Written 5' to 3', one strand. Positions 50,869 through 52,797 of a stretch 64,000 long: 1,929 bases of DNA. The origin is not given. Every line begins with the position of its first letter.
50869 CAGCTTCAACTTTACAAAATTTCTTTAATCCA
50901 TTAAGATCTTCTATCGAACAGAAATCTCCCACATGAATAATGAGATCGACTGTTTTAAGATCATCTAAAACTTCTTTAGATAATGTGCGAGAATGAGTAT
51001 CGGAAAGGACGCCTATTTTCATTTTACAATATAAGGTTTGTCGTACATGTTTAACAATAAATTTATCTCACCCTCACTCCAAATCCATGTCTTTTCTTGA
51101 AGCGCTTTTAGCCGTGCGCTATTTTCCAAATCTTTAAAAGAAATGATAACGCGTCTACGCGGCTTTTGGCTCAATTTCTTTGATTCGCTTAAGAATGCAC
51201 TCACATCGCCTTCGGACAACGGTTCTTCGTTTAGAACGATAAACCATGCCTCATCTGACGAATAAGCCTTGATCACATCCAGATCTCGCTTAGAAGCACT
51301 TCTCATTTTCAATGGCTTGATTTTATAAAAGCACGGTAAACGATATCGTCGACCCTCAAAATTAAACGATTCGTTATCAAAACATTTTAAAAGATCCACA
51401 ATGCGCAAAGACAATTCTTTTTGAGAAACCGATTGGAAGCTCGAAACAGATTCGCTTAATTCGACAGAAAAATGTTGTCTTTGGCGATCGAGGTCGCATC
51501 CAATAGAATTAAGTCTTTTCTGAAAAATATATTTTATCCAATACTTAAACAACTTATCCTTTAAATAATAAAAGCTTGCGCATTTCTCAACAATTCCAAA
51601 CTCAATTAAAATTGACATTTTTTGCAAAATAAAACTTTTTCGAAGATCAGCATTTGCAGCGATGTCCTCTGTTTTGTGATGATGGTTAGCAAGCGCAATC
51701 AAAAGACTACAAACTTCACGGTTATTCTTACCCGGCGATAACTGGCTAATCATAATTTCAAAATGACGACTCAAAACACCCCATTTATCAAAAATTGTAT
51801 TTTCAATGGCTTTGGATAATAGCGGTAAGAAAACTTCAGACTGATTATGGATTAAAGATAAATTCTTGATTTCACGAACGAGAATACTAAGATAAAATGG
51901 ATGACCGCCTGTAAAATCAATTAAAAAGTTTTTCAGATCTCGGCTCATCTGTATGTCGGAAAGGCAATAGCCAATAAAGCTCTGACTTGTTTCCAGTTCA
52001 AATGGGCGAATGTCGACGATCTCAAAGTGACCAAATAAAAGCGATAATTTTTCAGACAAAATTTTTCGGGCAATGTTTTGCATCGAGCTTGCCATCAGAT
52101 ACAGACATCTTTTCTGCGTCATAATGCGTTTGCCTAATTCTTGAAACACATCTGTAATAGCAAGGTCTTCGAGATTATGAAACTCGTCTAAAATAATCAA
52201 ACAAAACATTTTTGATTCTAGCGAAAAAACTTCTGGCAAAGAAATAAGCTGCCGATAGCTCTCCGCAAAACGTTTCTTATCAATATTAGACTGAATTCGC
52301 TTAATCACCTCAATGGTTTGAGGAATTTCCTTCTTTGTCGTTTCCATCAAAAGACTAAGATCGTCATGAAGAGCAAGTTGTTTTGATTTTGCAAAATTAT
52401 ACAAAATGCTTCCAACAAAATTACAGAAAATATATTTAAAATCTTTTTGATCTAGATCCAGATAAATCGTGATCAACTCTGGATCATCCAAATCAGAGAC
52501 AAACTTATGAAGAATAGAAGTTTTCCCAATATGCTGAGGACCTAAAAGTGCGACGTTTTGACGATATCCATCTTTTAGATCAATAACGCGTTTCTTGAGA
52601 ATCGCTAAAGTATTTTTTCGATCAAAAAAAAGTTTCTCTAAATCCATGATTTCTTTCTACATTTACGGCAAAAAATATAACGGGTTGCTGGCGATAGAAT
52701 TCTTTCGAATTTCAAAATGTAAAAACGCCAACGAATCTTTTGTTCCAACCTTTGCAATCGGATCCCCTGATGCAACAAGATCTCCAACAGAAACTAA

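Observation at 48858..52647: Overlapping four-gene operon: AAA(DUF234) ATPase, YfcE phosphoesterase, HIT, dGTPase, continuing into GAF-HD-GYP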

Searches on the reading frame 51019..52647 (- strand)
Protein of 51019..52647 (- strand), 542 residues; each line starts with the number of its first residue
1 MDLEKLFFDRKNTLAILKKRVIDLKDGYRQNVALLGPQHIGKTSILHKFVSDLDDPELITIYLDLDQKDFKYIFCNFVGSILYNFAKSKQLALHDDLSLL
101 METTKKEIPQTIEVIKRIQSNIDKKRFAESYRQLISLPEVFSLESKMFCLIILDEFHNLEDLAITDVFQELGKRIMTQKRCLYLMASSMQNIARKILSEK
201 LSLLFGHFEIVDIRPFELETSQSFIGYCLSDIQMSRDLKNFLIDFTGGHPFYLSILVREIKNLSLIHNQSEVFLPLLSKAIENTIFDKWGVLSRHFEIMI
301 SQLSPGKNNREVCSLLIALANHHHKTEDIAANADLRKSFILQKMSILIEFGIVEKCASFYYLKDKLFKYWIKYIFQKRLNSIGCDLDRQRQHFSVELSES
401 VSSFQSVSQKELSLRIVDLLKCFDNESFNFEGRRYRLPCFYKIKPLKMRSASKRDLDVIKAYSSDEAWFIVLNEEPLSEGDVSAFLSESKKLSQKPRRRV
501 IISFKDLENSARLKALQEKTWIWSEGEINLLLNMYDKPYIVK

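Call 4: search_protein_families(library=pfam, proteins=[window:51019-52647:-], max_evalue=0.01)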
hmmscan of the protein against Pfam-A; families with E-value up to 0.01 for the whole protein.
window:51019-52647:- (542 aa): 6 families
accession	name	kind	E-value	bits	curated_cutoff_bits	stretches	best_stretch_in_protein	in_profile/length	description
PF13173.12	AAA_14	-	6.9e-07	29.8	27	1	30-74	3-46/129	AAA domain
PF01637.24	ATPase_2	-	9.3e-07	29.3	33.2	1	7-254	1-223/225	ATPase domain predominantly from Archaea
PF13401.12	AAA_22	-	2.2e-05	25.2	27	1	28-176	4-108/130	AAA domain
PF14516.12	AAA_35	-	0.0029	16.9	27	0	32-72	34-74/331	AAA-like domain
PF13191.12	AAA_16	-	0.0078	17.2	32.6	0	8-161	3-146/167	AAA ATPase domain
PF05621.17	TniB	-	0.0079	16.1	22.4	0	26-52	31-58/189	Bacterial TniB protein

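Call 5: search_protein_families(library=padloc, proteins=[window:51019-52647:-], max_evalue=0.01)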
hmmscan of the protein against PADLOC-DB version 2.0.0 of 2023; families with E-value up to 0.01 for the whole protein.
window:51019-52647:- (542 aa): 1 family
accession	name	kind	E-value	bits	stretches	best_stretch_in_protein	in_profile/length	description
PDLC01858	CARF3--CARF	-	0.01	13.8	0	306-365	143-199/204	-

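Call 6: search_protein_families(library=ncbifam, proteins=[window:51019-52647:-], max_evalue=0.01)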
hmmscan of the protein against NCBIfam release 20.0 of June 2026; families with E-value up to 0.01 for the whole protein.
window:51019-52647:- (542 aa): 1 family
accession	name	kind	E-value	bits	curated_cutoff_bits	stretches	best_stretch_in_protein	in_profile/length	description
TIGR00968.1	3a0106s01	subfamily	0.00055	19.5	342.75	1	17-134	16-130/237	sulfate ABC transporter ATP-binding protein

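Call 7: find_encoding_contigs(protein=window:51019-52647:-, flank=10000, max_places=10)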
Protein window:51019-52647:- (542 aa): 24 contigs read that carry it; 2 places shown.
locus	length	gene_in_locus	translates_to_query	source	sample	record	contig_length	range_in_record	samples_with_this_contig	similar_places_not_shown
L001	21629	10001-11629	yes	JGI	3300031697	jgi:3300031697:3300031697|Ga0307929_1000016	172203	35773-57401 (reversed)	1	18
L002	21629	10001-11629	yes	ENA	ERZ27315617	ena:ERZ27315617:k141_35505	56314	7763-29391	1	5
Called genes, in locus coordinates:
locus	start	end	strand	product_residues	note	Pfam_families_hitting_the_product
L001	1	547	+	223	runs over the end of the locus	PF00535:Glycos_transf_2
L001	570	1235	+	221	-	-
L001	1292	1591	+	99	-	PF08899:DUF1844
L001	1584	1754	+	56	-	PF03966:Trm112p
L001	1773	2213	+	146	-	PF01220:DHquinase_II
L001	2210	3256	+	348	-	PF01321:Creatinase_N, PF00557:Peptidase_M24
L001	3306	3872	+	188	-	PF08207:EFP_N, PF01132:EFP, PF09285:Elong-fact-P_C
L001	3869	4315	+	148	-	-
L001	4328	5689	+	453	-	PF00289:Biotin_carb_N, PF08443:RimK, PF14397:ATPgrasp_ST (faint), PF02222:ATP-grasp, PF02786:CPSase_L_D2, PF07478:Dala_Dala_lig_C, PF02785:Biotin_carb_C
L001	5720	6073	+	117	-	PF03780:Asp23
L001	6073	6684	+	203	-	-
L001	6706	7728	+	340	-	PF00365:PFK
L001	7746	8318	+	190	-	PF13580:SIS_2, PF01380:SIS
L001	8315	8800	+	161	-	PF01467:CTP_transf_like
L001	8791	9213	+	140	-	PF17792:ThiD2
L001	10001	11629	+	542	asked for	PF01637:ATPase_2 (weak), PF13173:AAA_14 (faint), PF13401:AAA_22 (faint)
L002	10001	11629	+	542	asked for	PF01637:ATPase_2 (weak), PF13173:AAA_14 (faint), PF13401:AAA_22 (faint)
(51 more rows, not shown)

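Call 8: find_homologous_proteins(query=window:51019-52647:-)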
Query window:51019-52647:- (542 aa): 968 proteins with E <= 0.001 among 8000 candidates; the best 120 are listed.
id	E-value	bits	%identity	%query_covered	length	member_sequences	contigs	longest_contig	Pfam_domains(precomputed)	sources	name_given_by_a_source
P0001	0.0e+0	1192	100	100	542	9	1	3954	PF13173.13,PF13401.13,PF01637.25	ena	-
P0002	2.1e-290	982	80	100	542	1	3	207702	PF13173.13,PF01637.25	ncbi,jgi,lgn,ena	-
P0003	7.5e-224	762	62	100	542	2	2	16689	PF01637.25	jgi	-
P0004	3.1e-219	747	61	100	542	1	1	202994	-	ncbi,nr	ncbi:MAG: hypothetical protein P9M07_01285 [Candidatus Aceula meridiana]|nr:hypothetical protein [Ca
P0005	2.6e-214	731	60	100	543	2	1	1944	PF13173.13,PF01637.25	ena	-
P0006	2.9e-213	727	59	100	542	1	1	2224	PF13173.13,PF01637.25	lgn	-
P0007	3.1e-211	721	60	100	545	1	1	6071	PF13173.13,PF01637.25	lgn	-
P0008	1.1e-209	716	59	100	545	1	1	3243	PF13173.13,PF01637.25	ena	-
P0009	4.9e-209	713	59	100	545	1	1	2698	PF13173.13,PF01637.25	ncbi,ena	-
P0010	2.1e-208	711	58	100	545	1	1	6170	PF13173.13,PF01637.25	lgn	-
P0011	3.5e-207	707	58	100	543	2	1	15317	PF13173.13,PF01637.25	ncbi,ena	ncbi:MAG: ATP-binding protein [Candidatus Omnitrophota bacterium]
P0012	3.9e-207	707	58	100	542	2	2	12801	PF13173.13,PF14516.13,PF01637.25,PF13191.13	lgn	-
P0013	6.4e-207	706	57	100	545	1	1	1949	PF13173.13,PF01637.25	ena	-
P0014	8.8e-207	706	60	100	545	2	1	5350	PF13173.13,PF01637.25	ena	-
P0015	1.0e-206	706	58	100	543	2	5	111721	PF13173.13,PF01637.25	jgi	-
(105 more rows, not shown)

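Call 10: find_related_loci(query=window:51019-52647:-, collection=genome_contigs, flank=8000)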
Query window:51019-52647:- (542 aa) in genome_contigs; peptide patterns used: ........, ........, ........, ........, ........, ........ (x = any residue, [..] = any of these).
58 stretches matched a pattern; 8 encode a relative of the query (tblastn E <= 1e-3); 8 distinct loci.
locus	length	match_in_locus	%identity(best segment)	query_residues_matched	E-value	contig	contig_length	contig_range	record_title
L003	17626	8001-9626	61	1-542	0e+0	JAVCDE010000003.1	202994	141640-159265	MAG: Candidatus Aceula meridiana isolate MAG_3300035698_985 Ga0374944_593014, whole genome shotgun sequence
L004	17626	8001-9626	56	1-541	0e+0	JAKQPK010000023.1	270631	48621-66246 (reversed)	MAG: Candidatus Omnitrophota bacterium isolate USMO_maxbin.079 k141_748337, whole genome shotgun sequence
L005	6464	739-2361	51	1-541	0e+0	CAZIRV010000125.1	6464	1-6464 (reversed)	MAG TPA_asm: uncultured Planctomycetales bacterium isolate SRP128015_co1_466 genome assembly, contig: NODE_20938_length_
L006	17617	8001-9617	49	2-541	0e+0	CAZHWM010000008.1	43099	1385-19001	MAG TPA_asm: uncultured Planctomycetales bacterium isolate binchicken_co219_440 genome assembly, contig: k141_360761, wh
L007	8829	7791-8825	54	1-345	3e-128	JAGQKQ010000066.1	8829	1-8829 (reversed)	MAG: Candidatus Omnitrophota bacterium isolate HKST-UBA08 NODE_66_length_8829_cov_3.412934, whole genome shotgun sequenc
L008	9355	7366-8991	58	1-542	0e+0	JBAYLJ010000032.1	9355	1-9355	MAG: Candidatus Omnitrophota bacterium isolate SO_2016_LW1_10 scaffold09555_LW64-88_2016, whole genome shotgun sequence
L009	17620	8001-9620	45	2-541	2e-177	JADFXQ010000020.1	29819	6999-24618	MAG: Candidatus Omnitrophota bacterium isolate nDJH15bin13 nDJH15_bin13_NODE_20_length_29819_cov_3.815001, whole genome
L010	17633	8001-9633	60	1-541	1e-167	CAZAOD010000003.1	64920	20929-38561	MAG TPA_asm: uncultured Planctomycetales bacterium isolate binchicken_co173_225 genome assembly, contig: NODE_1505_lengt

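Call 14: search_solved_structures(query=window:51019-52647:-, max_evalue=1)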
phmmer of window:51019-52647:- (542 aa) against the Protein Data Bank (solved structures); distinct sequences matched with E-value up to 1: 0.

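Call 24: search_protein_representatives(protein=window:51019-52647:-)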
Query: 542 residues. Proteins with E-value up to 0.001 (for the whole library): 729; up to 1e-10: 410; up to 1e-30: 234. The best 150 are listed.
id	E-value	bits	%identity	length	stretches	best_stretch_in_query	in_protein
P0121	9.6e-164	562.3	45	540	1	10-541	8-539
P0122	2.4e-161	554.4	45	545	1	4-542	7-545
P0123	6.1e-160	549.8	46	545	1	3-541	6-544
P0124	8.1e-144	496.6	44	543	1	5-542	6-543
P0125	4.0e-136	471.2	41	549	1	2-540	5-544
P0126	1.1e-135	469.7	40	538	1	7-542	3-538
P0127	1.6e-128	446.1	40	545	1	5-542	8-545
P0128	2.1e-120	419.3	39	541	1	4-541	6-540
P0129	8.0e-120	417.4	51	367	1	176-541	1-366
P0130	4.5e-111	388.6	37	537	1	7-541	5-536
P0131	1.6e-102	360.3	37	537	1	5-541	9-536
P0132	3.0e-102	359.5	34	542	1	6-541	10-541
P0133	6.8e-101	355.0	32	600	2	92-542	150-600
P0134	9.1e-101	354.6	36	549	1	3-541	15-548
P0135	3.0e-98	346.3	33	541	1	9-541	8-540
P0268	4.0e-50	187.5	26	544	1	4-540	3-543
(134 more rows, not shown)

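Call 26: find_related_loci(query=A2, collection=metagenome_contigs, flank=8000)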
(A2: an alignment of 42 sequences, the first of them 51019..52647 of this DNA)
Query A2 (542 aa) in metagenome_contigs; peptide patterns used: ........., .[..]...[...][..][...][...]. (x = any residue, [..] = any of these).
600 stretches matched a pattern (row limit reached: there are more); 466 encode a relative of the query (tblastn E <= 1e-3); the best 80 are kept; 80 distinct loci.
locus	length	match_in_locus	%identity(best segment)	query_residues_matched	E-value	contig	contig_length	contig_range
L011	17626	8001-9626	80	1-542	0e+0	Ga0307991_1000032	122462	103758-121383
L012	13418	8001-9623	57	1-541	0e+0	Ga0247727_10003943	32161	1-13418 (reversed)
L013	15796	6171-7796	57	1-542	0e+0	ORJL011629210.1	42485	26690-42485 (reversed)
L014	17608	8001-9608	53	7-542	0e+0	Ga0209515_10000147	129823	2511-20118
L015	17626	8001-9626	54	1-542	0e+0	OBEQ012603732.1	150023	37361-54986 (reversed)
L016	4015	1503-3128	50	1-542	0e+0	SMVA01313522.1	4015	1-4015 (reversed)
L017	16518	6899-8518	53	3-542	0e+0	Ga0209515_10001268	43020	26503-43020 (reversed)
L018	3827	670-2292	51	1-541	0e+0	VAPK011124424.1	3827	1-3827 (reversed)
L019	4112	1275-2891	49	2-541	0e+0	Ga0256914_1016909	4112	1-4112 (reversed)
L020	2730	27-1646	49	2-541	0e+0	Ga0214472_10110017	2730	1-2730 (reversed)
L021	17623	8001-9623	50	1-541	0e+0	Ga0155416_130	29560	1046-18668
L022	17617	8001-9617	50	3-541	0e+0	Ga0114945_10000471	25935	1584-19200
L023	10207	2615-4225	48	6-542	0e+0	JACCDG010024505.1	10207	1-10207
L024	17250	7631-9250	48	1-542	4e-179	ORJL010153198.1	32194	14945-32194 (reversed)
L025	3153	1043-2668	47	1-542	0e+0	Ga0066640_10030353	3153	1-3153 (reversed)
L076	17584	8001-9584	34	3-541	7e-107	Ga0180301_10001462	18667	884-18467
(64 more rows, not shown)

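Call 31: predict_structure(alignment_id=A1)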
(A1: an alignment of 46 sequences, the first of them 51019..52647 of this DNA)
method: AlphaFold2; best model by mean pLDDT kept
length: 542 residues; sequences in the alignment: 46
mean_pLDDT: 88.1   pTM: 0.84
mean pLDDT of the five models: 88.1, 86.9, 86.0, 85.9, 84.6
residues with pLDDT >= 90: 280; 70-90: 235; 50-70: 21; < 50: 6
segments of 3 or more residues with pLDDT < 50: 1-5
pLDDT, mean of each block of 10 residues (from residue 1): 56 91 90 92 91 90 91 95 95 93 96 97 94 96 96 95 90 89 94 88 71 89 92 94 92 95 94 95 91 90 68 90 87 86 88 81 90 87 75 92 90 90 80 80 86 83 90 85 87 84 85 88 86 84 71
secondary structure, 60 per line:
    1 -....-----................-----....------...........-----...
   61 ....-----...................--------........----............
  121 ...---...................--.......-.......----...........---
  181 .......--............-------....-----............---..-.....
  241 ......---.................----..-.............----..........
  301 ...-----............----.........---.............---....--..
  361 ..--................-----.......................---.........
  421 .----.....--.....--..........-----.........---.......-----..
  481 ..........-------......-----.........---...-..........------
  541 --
elements in order: H2-5 H11-26 E32-35 H42-52 E58-64 H70-88 H97-104 H109-123 H127-145 E148-154 H156-162 H167-177 E181-187 H190-201 E209-212 H218-229 H236-246 H250-266 H274-286 H291-303 H309-320 H326-333 H337-349 E353-356 E359-362 H365-380 H386-408 H412-421 E426-430 E433-437 E440-449 E455-463 E467-473 H479-490 E498-503 H509-517 E521-523 H525-534

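Call 35: fold_search(model_id=the predicted structure, library=pdb)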
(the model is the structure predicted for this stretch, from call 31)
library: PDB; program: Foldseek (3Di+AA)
matches with E <= 10: 1706; with E <= 0.001: 243
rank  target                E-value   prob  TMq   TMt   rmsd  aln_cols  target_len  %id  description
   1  2qen                  2.2e-11  1.00  0.49  0.73   4.7       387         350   14  The walker-type atpase paby2304 of pyrococcus abyssi (released 2008-07-01)
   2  2fna_A                7.9e-11  1.00  0.45  0.66   5.7       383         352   18  Crystal structure of an archaeal aaa+ atpase (sso1545) from sulfolobus solfataricus p2 at 2.00 A resolution (released 2006-02-07)
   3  2qby_A                1.5e-08  1.00  0.41  0.56   6.7       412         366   11  Crystal structure of a heterodimer of Cdc6/Orc1 initiators bound to origin DNA (from S. solfataricus) (released 2007-09-11)
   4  2v1u_A                6.8e-08  1.00  0.38  0.50   8.2       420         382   12  STRUCTURE OF THE AEROPYRUM PERNIX ORC1 PROTEIN IN COMPLEX WITH DNA (released 2007-09-18)
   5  7jgr_D                8.8e-08  1.00  0.31  0.37  12.4       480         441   14  Structure of Drosophila ORC bound to DNA (84 bp) and Cdc6 (released 2020-09-09)
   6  1w5t_C                1.2e-07  1.00  0.35  0.46  12.4       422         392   11  Structure of the Aeropyrum Pernix ORC2 protein (ADPNP-ADP complexes) (released 2004-10-05)
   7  1w5t_A                1.3e-07  1.00  0.42  0.55   6.4       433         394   10  Structure of the Aeropyrum Pernix ORC2 protein (ADPNP-ADP complexes) (released 2004-10-05)
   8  7tji_I                1.5e-07  1.00  0.30  0.41  13.8       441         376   11  S. cerevisiae ORC bound to 84 bp ARS1 DNA and Cdc6 (state 2) with flexible Orc6 N-terminal domain (released 2022-10-05)
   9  7jk6_D                1.8e-07  1.00  0.26  0.31  15.7       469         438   14  Structure of Drosophila ORC in the active conformation (released 2020-09-09)
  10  7tjf_A                2.1e-07  1.00  0.36  0.40  12.6       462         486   11  S. cerevisiae ORC bound to 84 bp ARS1 DNA (released 2023-01-18)
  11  7jgr_A                3.8e-07  1.00  0.35  0.45  11.5       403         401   11  Structure of Drosophila ORC bound to DNA (84 bp) and Cdc6 (released 2020-09-09)
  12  8bob_C                4.5e-07  1.00  0.30  0.37  19.0       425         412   12  Structural basis for negative regulation of the maltose system (released 2023-10-18)
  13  7jpo_E                5.2e-07  1.00  0.31  0.40  13.9       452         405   12  ORC-O1AAA: Human Origin Recognition Complex (ORC) with dynamic/unresolved ORC2 WH (released 2020-09-02)
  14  1w5s_B                5.5e-07  1.00  0.39  0.49   7.5       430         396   11  Structure of the Aeropyrum Pernix ORC2 protein (ADP form) (released 2004-10-05)
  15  5zr1_A                6.1e-07  1.00  0.38  0.41  12.2       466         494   12  Saccharomyces Cerevisiae Origin Recognition Complex Bound to a 72-bp Origin DNA containing ACS and B1 element (released 2018-07-11)
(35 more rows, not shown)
